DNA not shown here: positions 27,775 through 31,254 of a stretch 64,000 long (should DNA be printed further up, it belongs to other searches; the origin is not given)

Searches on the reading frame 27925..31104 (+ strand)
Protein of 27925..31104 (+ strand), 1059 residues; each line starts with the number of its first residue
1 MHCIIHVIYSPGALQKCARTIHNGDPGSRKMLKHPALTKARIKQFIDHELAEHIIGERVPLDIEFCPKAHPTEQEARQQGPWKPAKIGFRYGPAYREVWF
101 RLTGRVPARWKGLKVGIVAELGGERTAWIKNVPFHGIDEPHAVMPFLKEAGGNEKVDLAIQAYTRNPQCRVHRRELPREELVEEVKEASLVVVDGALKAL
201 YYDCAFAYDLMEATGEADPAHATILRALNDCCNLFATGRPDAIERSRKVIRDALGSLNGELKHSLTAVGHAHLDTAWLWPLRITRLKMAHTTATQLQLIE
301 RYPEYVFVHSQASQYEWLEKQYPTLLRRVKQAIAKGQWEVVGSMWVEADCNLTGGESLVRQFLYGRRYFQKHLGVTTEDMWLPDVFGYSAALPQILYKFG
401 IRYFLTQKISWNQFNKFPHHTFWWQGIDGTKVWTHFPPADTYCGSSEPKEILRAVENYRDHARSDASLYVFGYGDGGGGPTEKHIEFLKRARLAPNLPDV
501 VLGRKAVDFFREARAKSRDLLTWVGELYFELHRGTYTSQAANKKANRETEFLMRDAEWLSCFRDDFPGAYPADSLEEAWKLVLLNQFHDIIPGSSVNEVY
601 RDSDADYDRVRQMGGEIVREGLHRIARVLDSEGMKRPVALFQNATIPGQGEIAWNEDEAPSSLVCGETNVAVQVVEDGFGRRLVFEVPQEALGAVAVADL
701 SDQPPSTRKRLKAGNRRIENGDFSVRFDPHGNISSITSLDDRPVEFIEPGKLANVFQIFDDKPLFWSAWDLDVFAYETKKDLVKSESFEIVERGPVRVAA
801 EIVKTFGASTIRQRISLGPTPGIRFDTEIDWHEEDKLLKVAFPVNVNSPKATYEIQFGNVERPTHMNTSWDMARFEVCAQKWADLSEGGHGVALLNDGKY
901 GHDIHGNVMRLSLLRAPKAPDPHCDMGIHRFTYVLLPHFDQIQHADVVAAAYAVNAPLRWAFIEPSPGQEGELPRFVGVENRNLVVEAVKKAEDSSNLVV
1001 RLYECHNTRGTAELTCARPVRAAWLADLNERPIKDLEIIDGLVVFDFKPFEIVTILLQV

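Call 11: search_protein_families(library=pfam, proteins=[window:27925-31104:+], max_evalue=0.01)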
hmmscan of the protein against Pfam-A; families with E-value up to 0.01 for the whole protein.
window:27925-31104:+ (1059 aa): 6 families
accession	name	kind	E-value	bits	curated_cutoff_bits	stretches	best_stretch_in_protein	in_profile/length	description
PF01074.27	Glyco_hydro_38N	-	2.8e-89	299.5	25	1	266-523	3-269/270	Glycosyl hydrolases family 38 N-terminal domain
PF07748.19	Glyco_hydro_38C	-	1e-59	202.7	25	1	718-923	1-206/206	Glycosyl hydrolases family 38 C-terminal domain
PF09261.16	Alpha-mann_mid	-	9.9e-28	96.5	31.1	1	530-624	1-95/96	Alpha mannosidase middle domain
PF17677.7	Glyco_hydro38C2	-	2e-16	60.3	22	1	983-1055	1-72/72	Glycosyl hydrolases family 38 C-terminal beta sandwich domain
PF03065.20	Glyco_hydro_57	-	7.5e-08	32.5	21.2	1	294-408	54-173/291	Glycosyl hydrolase family 57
PF22907.2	Ams1-like_1st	-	1.3e-05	25.5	27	1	75-138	23-85/145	Alpha-mannosidase, jelly roll domain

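Call 16: find_related_loci(query=window:27925-31104:+, collection=genome_contigs, flank=6000)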
Query window:27925-31104:+ (1059 aa) in genome_contigs; peptide patterns used: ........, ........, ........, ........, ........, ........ (x = any residue, [..] = any of these).
599 stretches matched a pattern (row limit reached: there are more); 594 encode a relative of the query (tblastn E <= 1e-3); the best 80 are kept; 80 distinct loci.
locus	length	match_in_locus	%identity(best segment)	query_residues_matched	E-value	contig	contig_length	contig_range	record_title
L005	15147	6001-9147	66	20-1059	0e+0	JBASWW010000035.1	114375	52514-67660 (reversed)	MAG: Fimbriimonadaceae bacterium isolate MFD03231_ilm_asm_bin11 k127_166105, whole genome shotgun sequence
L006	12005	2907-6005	66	29-1058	0e+0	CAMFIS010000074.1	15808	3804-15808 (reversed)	MAG: uncultured Fimbriimonas sp. isolate SRR9109409_bin.5_metaWRAP_v1.3_MAG genome assembly, contig: ERZ12289983.1603, w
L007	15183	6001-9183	63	5-1058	0e+0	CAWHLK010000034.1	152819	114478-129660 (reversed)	MAG: uncultured archaeon isolate MFD04780.bin.2.59 genome assembly, contig: contig_33452, whole genome shotgun sequence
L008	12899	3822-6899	65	31-1059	0e+0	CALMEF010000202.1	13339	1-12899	MAG TPA_asm: uncultured Armatimonadetes bacterium isolate SRR2107210_bin.46_CONCOCT_v1.1_MAG genome assembly, contig: ER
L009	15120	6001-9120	65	31-1059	0e+0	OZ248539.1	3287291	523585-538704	Fimbriimonadaceae bacterium isolate MsE-15 genome assembly, chromosome: MsE-15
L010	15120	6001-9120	65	31-1059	0e+0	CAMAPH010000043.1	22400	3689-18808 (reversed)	MAG: Chthonomonas calidirosea isolate AE-24oct19-237 genome assembly, contig: AE-24oct19-C3308, whole genome shotgun seq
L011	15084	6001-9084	65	27-1059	0e+0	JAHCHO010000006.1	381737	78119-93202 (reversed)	MAG: Fimbriimonadaceae bacterium isolate TGS_ARM4 ARM4_6, whole genome shotgun sequence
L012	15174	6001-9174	63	5-1051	0e+0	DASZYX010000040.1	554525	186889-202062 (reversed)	MAG TPA_asm: Fimbriimonadaceae bacterium isolate SMAG_U6221 k141_755357, whole genome shotgun sequence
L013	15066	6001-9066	66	31-1057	0e+0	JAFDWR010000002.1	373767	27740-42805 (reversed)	MAG: Armatimonadota bacterium isolate SZAS-2 ARMAT-KAN-3__2__length-373767, whole genome shotgun sequence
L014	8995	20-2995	65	73-1059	0e+0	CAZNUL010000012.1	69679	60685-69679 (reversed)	MAG TPA_asm: uncultured Fimbriimonadaceae bacterium isolate binchicken_co185_284 genome assembly, contig: NODE_512_lengt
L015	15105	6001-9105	62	31-1059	0e+0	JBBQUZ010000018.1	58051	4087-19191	MAG: Fimbriimonadales bacterium isolate Co_metawrap_1960 Cmw_1960_k141_114124_length_58051_cov_10.9945, whole genome sho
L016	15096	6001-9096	66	31-1055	0e+0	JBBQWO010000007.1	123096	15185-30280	MAG: Fimbriimonadales bacterium isolate Co_metawrap_2059 Cmw_2059_k141_27902292_length_123096_cov_10.9993, whole genome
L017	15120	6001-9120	60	21-1059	0e+0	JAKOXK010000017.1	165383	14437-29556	MAG: Armatimonadota bacterium isolate JPNG_metabat.53 k201_535008, whole genome shotgun sequence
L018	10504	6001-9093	59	31-1056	0e+0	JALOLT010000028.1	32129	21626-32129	MAG: Fimbriimonadaceae bacterium isolate Prado032 scaffold_2044, whole genome shotgun sequence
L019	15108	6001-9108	58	27-1059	0e+0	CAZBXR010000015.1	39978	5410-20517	MAG TPA_asm: uncultured Chthonomonas sp. isolate SRP199154_co2_220 genome assembly, contig: NODE_570_length_39978_cov_33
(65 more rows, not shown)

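Call 48: list_cluster_members(proteins=[window:28015-31104:+, window:32369-33142:-])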
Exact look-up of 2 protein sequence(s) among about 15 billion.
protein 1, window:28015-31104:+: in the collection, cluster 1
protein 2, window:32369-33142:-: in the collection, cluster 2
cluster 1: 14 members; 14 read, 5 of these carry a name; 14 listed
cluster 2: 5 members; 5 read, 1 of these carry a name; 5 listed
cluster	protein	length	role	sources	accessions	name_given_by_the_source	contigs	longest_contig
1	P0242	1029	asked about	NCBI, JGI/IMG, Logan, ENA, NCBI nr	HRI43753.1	MAG TPA: alpha-mannosidase [Fimbriimonadaceae bacterium] | alpha-mannosidase [Fimbriimonadaceae bacterium]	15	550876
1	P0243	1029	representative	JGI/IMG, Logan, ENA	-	alpha-mannosidase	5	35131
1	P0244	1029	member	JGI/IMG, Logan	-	alpha-mannosidase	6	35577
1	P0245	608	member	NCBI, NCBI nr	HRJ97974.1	MAG TPA: hypothetical protein PLL78_14965, partial [Fimbriimonadaceae bacterium] | hypothetical protein [Fimbriimonadaceae bacterium]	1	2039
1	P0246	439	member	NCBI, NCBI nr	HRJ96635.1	MAG TPA: glycoside hydrolase family 38 C-terminal domain-containing protein, partial ... | glycoside hydrolase family 38 C-terminal domain-containing protein [Fimbriimonadaceae ...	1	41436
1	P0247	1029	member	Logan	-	-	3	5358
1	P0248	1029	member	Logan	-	-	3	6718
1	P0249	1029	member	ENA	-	-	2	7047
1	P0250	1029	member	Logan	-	-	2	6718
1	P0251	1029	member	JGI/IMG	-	-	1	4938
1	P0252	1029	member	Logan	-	-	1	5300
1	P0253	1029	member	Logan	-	-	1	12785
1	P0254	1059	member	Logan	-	-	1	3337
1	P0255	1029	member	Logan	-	-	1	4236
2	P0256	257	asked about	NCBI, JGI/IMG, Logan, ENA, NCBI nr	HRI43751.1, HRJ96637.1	MAG TPA: GNAT family N-acetyltransferase [Fimbriimonadaceae bacterium] | GNAT family N-acetyltransferase [Fimbriimonadaceae bacterium]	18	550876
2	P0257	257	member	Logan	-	-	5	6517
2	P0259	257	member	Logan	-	-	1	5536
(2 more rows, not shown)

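Call 49: find_encoding_contigs(protein=P0243, flank=4000, max_places=5)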
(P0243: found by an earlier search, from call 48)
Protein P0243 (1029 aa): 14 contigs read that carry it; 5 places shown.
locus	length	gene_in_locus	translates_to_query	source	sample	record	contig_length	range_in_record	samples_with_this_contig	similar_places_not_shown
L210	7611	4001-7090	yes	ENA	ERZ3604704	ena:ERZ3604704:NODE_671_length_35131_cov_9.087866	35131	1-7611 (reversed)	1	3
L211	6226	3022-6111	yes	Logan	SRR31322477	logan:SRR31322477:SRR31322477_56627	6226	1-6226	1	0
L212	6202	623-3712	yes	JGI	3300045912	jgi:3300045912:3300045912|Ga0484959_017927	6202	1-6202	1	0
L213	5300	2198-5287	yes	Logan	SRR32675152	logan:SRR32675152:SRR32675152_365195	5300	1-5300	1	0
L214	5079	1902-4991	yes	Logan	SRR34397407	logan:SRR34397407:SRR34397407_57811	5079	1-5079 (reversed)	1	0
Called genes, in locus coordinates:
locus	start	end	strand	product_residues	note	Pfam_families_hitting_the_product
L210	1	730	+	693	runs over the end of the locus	PF00082:Peptidase_S8, PF00059:Lectin_C (weak)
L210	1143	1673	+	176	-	-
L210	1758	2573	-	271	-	PF00149:Metallophos, PF12850:Metallophos_2 (faint)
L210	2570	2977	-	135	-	PF01242:PTPS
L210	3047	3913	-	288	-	PF02481:DNA_processg_A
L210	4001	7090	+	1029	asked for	PF22907:Ams1-like_1st, PF03065:Glyco_hydro_57 (weak), PF01074:Glyco_hydro_38N, PF09261:Alpha-mann_mid, PF07748:Glyco_hydro_38C, PF17677:Glyco_hydro38C2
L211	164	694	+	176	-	-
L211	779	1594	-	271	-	PF00149:Metallophos, PF12850:Metallophos_2 (faint)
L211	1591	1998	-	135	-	PF01242:PTPS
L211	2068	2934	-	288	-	PF02481:DNA_processg_A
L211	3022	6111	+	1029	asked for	PF22907:Ams1-like_1st, PF03065:Glyco_hydro_57 (weak), PF01074:Glyco_hydro_38N, PF09261:Alpha-mann_mid, PF07748:Glyco_hydro_38C, PF17677:Glyco_hydro38C2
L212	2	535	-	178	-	?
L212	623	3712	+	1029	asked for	PF22907:Ams1-like_1st, PF03065:Glyco_hydro_57 (weak), PF01074:Glyco_hydro_38N, PF09261:Alpha-mann_mid, PF07748:Glyco_hydro_38C, PF17677:Glyco_hydro38C2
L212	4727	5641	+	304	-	PF07963:N_methyl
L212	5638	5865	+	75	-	-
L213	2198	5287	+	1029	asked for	PF22907:Ams1-like_1st, PF03065:Glyco_hydro_57 (weak), PF01074:Glyco_hydro_38N, PF09261:Alpha-mann_mid, PF07748:Glyco_hydro_38C, PF17677:Glyco_hydro38C2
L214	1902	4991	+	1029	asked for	PF22907:Ams1-like_1st, PF03065:Glyco_hydro_57 (weak), PF01074:Glyco_hydro_38N, PF09261:Alpha-mann_mid, PF07748:Glyco_hydro_38C, PF17677:Glyco_hydro38C2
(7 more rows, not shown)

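Call 50: find_encoding_contigs(protein=P0244, flank=4000, max_places=5)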
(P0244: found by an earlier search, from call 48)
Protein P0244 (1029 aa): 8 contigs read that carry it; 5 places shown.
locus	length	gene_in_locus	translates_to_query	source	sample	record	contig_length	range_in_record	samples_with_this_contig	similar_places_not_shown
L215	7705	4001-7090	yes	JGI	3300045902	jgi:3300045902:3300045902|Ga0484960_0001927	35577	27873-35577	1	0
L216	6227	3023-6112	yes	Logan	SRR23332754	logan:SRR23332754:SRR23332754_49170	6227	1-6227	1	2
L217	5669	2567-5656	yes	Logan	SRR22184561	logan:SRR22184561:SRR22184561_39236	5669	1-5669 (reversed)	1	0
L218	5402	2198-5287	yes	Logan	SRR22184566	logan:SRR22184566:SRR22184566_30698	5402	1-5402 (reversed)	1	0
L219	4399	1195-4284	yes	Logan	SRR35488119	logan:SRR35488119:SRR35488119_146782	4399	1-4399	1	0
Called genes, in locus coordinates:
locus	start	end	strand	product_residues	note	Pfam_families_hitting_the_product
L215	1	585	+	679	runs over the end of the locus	PF00082:Peptidase_S8, PF00059:Lectin_C (weak)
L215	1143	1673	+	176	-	-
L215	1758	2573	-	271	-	PF00149:Metallophos, PF12850:Metallophos_2 (faint)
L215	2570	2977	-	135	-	PF01242:PTPS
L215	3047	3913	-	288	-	PF02481:DNA_processg_A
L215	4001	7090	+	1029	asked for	PF22907:Ams1-like_1st, PF03065:Glyco_hydro_57 (weak), PF01074:Glyco_hydro_38N, PF09261:Alpha-mann_mid, PF07748:Glyco_hydro_38C, PF17677:Glyco_hydro38C2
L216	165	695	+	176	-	-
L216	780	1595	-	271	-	PF00149:Metallophos, PF12850:Metallophos_2 (faint)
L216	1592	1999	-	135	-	PF01242:PTPS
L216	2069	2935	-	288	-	PF02481:DNA_processg_A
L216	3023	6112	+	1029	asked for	PF22907:Ams1-like_1st, PF03065:Glyco_hydro_57 (weak), PF01074:Glyco_hydro_38N, PF09261:Alpha-mann_mid, PF07748:Glyco_hydro_38C, PF17677:Glyco_hydro38C2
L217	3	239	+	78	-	?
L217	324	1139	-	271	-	PF00149:Metallophos, PF12850:Metallophos_2 (faint)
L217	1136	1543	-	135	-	PF01242:PTPS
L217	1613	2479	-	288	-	PF02481:DNA_processg_A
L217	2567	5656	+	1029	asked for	PF22907:Ams1-like_1st, PF03065:Glyco_hydro_57 (weak), PF01074:Glyco_hydro_38N, PF09261:Alpha-mann_mid, PF07748:Glyco_hydro_38C, PF17677:Glyco_hydro38C2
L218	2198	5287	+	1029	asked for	PF22907:Ams1-like_1st, PF03065:Glyco_hydro_57 (weak), PF01074:Glyco_hydro_38N, PF09261:Alpha-mann_mid, PF07748:Glyco_hydro_38C, PF17677:Glyco_hydro38C2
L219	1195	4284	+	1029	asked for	PF22907:Ams1-like_1st, PF03065:Glyco_hydro_57 (weak), PF01074:Glyco_hydro_38N, PF09261:Alpha-mann_mid, PF07748:Glyco_hydro_38C, PF17677:Glyco_hydro38C2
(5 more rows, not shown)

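Call 53: find_encoding_contigs(protein=P0250, flank=5000, max_places=5)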
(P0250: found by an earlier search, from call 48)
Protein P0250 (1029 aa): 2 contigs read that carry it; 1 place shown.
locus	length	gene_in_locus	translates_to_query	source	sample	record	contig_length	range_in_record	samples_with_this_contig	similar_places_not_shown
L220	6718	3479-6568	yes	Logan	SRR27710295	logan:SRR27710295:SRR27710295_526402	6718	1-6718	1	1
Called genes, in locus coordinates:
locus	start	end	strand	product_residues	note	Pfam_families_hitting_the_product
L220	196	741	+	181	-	-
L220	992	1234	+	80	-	-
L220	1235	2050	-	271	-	PF00149:Metallophos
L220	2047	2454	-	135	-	PF01242:PTPS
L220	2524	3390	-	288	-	PF02481:DNA_processg_A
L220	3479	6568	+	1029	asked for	PF22907:Ams1-like_1st, PF03065:Glyco_hydro_57, PF01074:Glyco_hydro_38N, PF09261:Alpha-mann_mid, PF07748:Glyco_hydro_38C, PF17677:Glyco_hydro38C2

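Call 54: find_encoding_contigs(protein=P0257, flank=5000, max_places=6)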
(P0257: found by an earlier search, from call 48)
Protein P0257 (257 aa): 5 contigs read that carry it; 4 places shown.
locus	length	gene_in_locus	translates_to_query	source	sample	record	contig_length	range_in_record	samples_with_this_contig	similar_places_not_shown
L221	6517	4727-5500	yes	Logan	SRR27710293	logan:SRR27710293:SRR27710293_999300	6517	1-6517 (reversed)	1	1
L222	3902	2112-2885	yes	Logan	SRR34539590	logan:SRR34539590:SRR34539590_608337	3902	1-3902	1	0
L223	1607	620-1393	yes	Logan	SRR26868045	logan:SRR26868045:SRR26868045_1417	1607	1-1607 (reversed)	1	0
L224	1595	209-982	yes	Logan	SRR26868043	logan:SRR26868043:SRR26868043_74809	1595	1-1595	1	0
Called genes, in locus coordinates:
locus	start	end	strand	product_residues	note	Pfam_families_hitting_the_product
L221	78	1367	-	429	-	PF08245:Mur_ligase_M (weak), PF27239:FOL3_C, PF02875:Mur_ligase_C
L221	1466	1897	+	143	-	PF04304:DUF454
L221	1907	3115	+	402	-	PF00926:DHBP_synthase, PF00925:GTP_cyclohydro2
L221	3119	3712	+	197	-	PF13489:Methyltransf_23 (weak), PF08241:Methyltransf_11, PF08242:Methyltransf_12, PF13649:Methyltransf_25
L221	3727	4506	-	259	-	PF04228:Zn_peptidase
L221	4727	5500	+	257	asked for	PF00903:Glyoxalase, PF18029:Glyoxalase_6 (weak), PF00583:Acetyltransf_1, PF13508:Acetyltransf_7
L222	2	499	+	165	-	?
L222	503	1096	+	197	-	PF13489:Methyltransf_23 (weak), PF08241:Methyltransf_11, PF08242:Methyltransf_12, PF13649:Methyltransf_25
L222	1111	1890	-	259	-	PF04228:Zn_peptidase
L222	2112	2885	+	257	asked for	PF00903:Glyoxalase, PF18029:Glyoxalase_6 (weak), PF00583:Acetyltransf_1, PF13508:Acetyltransf_7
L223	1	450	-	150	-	?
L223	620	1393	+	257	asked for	PF00903:Glyoxalase, PF18029:Glyoxalase_6 (weak), PF00583:Acetyltransf_1, PF13508:Acetyltransf_7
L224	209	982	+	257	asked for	PF00903:Glyoxalase, PF18029:Glyoxalase_6 (weak), PF00583:Acetyltransf_1, PF13508:Acetyltransf_7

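Call 55: find_encoding_contigs(protein=P0253, flank=6000, max_places=3)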
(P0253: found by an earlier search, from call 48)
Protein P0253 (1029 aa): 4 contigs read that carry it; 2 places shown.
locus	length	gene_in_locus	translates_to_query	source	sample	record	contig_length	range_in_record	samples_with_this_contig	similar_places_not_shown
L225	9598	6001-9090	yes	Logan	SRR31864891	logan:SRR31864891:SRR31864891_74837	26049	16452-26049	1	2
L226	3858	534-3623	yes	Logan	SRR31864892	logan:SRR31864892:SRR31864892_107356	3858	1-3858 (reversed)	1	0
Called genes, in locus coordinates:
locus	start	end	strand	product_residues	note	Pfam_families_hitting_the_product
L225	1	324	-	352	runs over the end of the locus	-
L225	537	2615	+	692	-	PF00082:Peptidase_S8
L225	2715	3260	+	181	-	-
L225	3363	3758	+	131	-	-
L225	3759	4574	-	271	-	PF00149:Metallophos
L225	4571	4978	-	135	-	PF01242:PTPS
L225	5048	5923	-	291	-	PF02481:DNA_processg_A, PF18306:LDcluster4 (weak)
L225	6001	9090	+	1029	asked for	PF22907:Ams1-like_1st, PF03065:Glyco_hydro_57 (weak), PF01074:Glyco_hydro_38N, PF09261:Alpha-mann_mid, PF07748:Glyco_hydro_38C, PF17677:Glyco_hydro38C2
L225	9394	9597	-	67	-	?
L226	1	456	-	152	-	?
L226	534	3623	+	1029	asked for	PF22907:Ams1-like_1st, PF03065:Glyco_hydro_57 (weak), PF01074:Glyco_hydro_38N, PF09261:Alpha-mann_mid, PF07748:Glyco_hydro_38C, PF17677:Glyco_hydro38C2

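Call 63: find_encoding_contigs(protein=P0259, flank=5000, max_places=5)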
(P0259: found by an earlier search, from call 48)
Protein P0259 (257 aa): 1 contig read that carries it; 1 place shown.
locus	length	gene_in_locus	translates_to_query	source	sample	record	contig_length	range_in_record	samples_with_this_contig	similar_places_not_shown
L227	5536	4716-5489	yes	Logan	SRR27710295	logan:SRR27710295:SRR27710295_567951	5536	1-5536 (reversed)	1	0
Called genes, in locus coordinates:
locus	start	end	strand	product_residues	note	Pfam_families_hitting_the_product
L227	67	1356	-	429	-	PF08245:Mur_ligase_M (weak), PF27239:FOL3_C, PF02875:Mur_ligase_C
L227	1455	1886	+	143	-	PF04304:DUF454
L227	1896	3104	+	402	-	PF00926:DHBP_synthase, PF00925:GTP_cyclohydro2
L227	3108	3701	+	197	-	PF13489:Methyltransf_23 (weak), PF08241:Methyltransf_11, PF08242:Methyltransf_12, PF13649:Methyltransf_25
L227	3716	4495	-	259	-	PF04228:Zn_peptidase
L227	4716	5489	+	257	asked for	PF00903:Glyoxalase, PF18029:Glyoxalase_6 (weak), PF00583:Acetyltransf_1 (weak), PF13508:Acetyltransf_7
